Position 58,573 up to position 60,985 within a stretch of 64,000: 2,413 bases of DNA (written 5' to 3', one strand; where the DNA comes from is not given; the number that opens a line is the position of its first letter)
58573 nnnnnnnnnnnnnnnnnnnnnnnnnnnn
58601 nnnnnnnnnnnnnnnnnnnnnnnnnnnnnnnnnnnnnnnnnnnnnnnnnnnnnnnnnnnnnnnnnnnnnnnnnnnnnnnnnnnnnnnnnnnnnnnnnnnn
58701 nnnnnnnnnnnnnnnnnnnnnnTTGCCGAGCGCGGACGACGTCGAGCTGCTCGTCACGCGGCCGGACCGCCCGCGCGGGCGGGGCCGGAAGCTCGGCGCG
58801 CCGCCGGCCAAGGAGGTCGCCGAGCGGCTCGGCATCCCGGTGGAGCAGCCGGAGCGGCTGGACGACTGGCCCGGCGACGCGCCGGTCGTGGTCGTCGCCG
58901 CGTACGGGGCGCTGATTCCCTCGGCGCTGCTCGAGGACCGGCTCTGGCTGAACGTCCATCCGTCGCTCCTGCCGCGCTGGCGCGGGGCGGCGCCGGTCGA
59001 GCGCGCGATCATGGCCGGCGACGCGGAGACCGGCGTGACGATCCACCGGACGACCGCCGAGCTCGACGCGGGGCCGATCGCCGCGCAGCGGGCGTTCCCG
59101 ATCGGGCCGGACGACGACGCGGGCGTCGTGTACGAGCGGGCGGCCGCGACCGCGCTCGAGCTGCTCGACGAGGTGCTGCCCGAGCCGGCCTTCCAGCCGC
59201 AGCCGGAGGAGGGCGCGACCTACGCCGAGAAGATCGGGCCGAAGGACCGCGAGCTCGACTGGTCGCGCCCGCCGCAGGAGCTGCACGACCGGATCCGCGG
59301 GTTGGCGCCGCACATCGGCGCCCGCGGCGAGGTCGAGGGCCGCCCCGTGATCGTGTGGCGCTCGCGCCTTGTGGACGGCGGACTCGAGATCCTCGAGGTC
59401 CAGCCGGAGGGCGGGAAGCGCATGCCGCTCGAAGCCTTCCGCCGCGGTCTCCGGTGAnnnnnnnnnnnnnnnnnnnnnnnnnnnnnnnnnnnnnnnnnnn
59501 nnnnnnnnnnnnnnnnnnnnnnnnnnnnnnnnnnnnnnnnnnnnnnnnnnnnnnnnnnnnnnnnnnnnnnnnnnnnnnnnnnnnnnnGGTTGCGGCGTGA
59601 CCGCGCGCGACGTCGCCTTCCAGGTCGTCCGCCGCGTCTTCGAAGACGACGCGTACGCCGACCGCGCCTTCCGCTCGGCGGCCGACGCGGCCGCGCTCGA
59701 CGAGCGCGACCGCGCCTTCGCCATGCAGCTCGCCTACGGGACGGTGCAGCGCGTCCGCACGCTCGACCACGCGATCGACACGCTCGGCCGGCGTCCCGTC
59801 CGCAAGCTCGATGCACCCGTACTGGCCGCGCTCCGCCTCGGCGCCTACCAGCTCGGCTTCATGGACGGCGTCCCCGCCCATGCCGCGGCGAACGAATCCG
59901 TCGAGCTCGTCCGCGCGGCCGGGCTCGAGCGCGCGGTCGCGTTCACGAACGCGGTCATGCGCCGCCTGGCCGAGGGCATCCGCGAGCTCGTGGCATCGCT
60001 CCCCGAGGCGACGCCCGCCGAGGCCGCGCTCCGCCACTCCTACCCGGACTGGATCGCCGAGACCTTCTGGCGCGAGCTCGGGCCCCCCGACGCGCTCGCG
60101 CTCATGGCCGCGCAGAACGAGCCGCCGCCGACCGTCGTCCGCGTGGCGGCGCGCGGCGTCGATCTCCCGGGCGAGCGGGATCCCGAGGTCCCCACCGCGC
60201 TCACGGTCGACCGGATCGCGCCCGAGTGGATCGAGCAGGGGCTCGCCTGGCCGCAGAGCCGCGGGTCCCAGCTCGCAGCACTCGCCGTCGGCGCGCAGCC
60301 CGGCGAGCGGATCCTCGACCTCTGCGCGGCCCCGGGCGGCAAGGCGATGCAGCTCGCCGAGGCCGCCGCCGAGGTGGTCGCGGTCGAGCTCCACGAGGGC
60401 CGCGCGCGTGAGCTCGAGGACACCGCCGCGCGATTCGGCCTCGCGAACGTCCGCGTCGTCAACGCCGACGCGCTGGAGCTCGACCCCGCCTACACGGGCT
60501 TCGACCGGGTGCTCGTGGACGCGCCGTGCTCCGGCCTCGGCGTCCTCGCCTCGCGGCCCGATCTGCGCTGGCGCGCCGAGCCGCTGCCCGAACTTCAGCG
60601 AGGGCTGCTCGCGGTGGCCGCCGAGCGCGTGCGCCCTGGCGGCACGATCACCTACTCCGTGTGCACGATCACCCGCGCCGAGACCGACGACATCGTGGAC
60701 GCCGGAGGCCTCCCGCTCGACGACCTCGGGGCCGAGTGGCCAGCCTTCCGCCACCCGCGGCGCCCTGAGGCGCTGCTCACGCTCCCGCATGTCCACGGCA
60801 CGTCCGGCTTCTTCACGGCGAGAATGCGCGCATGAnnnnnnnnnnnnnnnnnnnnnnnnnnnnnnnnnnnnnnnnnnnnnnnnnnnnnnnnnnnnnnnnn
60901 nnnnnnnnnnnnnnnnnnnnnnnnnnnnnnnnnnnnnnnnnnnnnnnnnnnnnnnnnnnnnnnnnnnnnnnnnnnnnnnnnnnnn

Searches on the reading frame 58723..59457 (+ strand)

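Call 47: search_protein_families(library=pfam, proteins=[window:58723-59457:+], max_evalue=0.00001)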
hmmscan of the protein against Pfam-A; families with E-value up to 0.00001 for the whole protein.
window:58723-59457:+ (244 aa): 2 families
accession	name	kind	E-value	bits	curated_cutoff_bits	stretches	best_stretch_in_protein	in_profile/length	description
PF00551.24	Formyl_trans_N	-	1.2e-30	107.1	26.1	1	6-151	29-180/181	Formyl transferase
PF02911.23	Formyl_trans_C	-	2e-10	41.2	21.1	1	170-218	1-49/100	Formyl transferase, C-terminal domain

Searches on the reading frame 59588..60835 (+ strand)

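Call 47: search_protein_families(library=pfam, proteins=[window:59588-60835:+], max_evalue=0.00001)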
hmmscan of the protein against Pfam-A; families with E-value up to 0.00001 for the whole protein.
window:59588-60835:+ (415 aa): 3 families
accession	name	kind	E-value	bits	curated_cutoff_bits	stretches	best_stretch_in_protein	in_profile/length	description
PF01189.24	Methyltr_RsmB-F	-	2.4e-37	129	27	1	235-413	5-198/199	16S rRNA methyltransferase RsmB/F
PF01029.23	NusB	-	8.6e-28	97.8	23.1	1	5-128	2-132/133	NusB family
PF13649.12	Methyltransf_25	-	7.7e-07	30.2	27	1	242-310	1-70/97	Methyltransferase domain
